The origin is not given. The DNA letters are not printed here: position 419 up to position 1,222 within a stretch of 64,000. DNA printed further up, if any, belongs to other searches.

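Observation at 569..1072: Cytoplasmic signal-peptidase-I-like (S26) protease at the head of the rSAM operon: candidate leader peptidase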

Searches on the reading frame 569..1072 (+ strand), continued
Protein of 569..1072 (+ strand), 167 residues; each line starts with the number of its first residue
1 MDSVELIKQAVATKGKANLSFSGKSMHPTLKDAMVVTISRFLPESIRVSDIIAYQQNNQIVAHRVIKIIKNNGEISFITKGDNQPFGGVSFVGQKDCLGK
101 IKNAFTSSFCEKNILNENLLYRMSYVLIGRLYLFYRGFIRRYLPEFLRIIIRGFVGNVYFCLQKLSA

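Call 67: search_protein_families(library=ncbifam, proteins=[P0098, P0131, P0151, P0196], max_evalue=0.01)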
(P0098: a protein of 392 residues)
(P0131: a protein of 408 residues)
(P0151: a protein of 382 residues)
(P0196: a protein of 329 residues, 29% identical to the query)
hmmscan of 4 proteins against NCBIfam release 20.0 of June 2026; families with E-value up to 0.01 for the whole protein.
P0098 (392 aa): 5 families
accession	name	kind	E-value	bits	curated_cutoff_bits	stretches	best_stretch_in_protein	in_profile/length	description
TIGR02228.1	sigpep_I_arch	equivalog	1.8e-19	70.1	51.85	1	297-387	27-119/158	signal peptidase I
NF046067.1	SigPepSipWBacil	equivalog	1.3e-09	37.9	190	1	305-385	42-124/189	signal peptidase I SipW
TIGR02227.1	sigpep_I_bact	equivalog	2.3e-05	24.3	47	1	302-350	21-74/162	signal peptidase I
TIGR00679.1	hpr-ser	equivalog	0.0025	17.1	240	1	100-154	129-181/300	HPr(Ser) kinase/phosphatase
TIGR02754.1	sod_Ni_protease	equivalog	0.0039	17.6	63.25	0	305-370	2-68/90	nickel-type superoxide dismutase maturation protease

P0131 (408 aa): 5 families
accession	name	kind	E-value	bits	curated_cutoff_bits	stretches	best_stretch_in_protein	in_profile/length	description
TIGR02228.1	sigpep_I_arch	equivalog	3.7e-21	75.6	51.85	1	318-406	30-119/158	signal peptidase I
NF046067.1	SigPepSipWBacil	equivalog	3.4e-12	46.3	190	1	325-404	44-124/189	signal peptidase I SipW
TIGR02227.1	sigpep_I_bact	equivalog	0.00023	21.1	47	1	322-383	23-92/162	signal peptidase I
TIGR04352.1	HprK_rel_A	equivalog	0.0003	20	200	1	130-190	92-151/280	HprK-related kinase A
TIGR03608.1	L_ocin_972_ABC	subfamily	0.0024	17.4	254.85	1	131-170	9-48/206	putative bacteriocin export ABC transporter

P0151 (382 aa): 4 families
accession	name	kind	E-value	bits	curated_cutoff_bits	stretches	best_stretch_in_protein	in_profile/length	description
TIGR02228.1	sigpep_I_arch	equivalog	5.7e-26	91.3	51.85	1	254-372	12-131/158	signal peptidase I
NF046067.1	SigPepSipWBacil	equivalog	8.5e-21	74.4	190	1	268-369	34-135/189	signal peptidase I SipW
TIGR02227.1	sigpep_I_bact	equivalog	7.2e-10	39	47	1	255-330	3-80/162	signal peptidase I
NF008114.0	PRK10861.1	equivalog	0.0028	17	277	1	240-298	52-108/324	signal peptidase I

P0196 (329 aa): 2 families
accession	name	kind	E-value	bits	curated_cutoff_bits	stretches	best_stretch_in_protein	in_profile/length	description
TIGR02228.1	sigpep_I_arch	equivalog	2.4e-10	40.5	51.85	1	169-239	31-107/158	signal peptidase I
TIGR02754.1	sod_Ni_protease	equivalog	0.00072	20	63.25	1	174-237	3-71/90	nickel-type superoxide dismutase maturation protease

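Call 77: find_encoding_contigs(protein=P0209, flank=7000, max_places=1)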
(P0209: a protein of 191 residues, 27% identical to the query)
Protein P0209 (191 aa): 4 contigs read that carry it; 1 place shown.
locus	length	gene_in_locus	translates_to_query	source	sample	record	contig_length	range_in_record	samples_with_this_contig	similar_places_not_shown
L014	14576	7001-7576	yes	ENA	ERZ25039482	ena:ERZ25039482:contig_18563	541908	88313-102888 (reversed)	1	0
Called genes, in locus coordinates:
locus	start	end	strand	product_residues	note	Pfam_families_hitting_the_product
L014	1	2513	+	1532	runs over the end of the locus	PF00310:GATase_2, PF04898:Glu_syn_central, PF01645:Glu_synthase, PF01493:GXGXG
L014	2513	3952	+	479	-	PF14691:Fer4_20, PF00070:Pyr_redox (faint), PF01266:DAO (weak), PF03486:HI0933_like (weak), PF07992:Pyr_redox_2, PF13450:NAD_binding_8, PF13738:Pyr_redox_3 (faint), PF07992:Pyr_redox_2 (weak), +1 more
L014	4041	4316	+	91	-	-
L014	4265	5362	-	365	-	PF14907:NTP_transf_5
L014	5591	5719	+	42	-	-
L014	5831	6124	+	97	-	PF05402:PqqD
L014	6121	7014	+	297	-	PF27840:ScmC (weak)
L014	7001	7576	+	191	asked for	-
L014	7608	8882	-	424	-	PF00005:ABC_tran, PF14524:Wzt_C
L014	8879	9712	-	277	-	PF01061:ABC2_membrane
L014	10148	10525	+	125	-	PF00903:Glyoxalase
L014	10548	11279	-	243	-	PF00149:Metallophos, PF12850:Metallophos_2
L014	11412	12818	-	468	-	PF00890:FAD_binding_2 (weak), PF01134:GIDA (faint), PF01262:AlaDh_PNT_C (faint), PF07992:Pyr_redox_2, PF12831:FAD_oxidored, PF13450:NAD_binding_8 (faint), PF00070:Pyr_redox, PF02852:Pyr_redox_dim, +1 more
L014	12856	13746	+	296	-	PF00903:Glyoxalase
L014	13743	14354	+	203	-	PF02230:Abhydrolase_2, PF00561:Abhydrolase_1 (faint)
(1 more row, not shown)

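Call 78: find_encoding_contigs(protein=P0202, flank=7000, max_places=1)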
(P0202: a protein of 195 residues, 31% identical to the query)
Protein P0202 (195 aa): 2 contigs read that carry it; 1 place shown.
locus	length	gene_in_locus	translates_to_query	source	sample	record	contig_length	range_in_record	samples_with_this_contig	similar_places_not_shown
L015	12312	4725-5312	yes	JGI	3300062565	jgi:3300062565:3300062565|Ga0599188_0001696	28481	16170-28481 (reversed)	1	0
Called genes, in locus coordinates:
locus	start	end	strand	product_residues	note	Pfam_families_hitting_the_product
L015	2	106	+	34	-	?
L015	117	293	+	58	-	-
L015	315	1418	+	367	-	PF07475:Hpr_kinase_C (weak)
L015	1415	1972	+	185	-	-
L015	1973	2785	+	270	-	PF04305:DUF455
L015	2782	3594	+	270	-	PF04305:DUF455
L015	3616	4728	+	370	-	-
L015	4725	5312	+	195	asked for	-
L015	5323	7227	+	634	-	PF13522:GATase_6, PF13537:GATase_7, PF00733:Asn_synthase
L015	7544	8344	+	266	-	PF13505:OMP_b-brl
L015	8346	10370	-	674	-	PF00111:Fer2 (weak), PF17650:RACo_linker, PF17651:Raco_middle, PF14574:RACo_C_ter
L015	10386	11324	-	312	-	PF00809:Pterin_bind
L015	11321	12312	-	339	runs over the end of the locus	PF02219:MTHFR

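Call 79: find_encoding_contigs(protein=P0189, flank=7000, max_places=1)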
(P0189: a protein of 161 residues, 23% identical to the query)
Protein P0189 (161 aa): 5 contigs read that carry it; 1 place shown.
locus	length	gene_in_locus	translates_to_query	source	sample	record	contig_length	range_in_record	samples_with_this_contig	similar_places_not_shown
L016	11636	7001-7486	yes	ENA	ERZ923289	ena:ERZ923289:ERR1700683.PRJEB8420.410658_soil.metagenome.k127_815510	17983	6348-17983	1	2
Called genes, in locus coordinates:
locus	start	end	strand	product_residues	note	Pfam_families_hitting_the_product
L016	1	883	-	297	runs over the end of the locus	PF02517:Rce1-like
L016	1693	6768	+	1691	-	-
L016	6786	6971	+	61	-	-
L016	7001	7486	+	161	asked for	-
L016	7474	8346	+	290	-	PF27840:ScmC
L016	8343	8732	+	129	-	PF05402:PqqD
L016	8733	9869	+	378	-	PF04055:Radical_SAM, PF13186:SPASM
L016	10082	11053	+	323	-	PF00154:RecA_N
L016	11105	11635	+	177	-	?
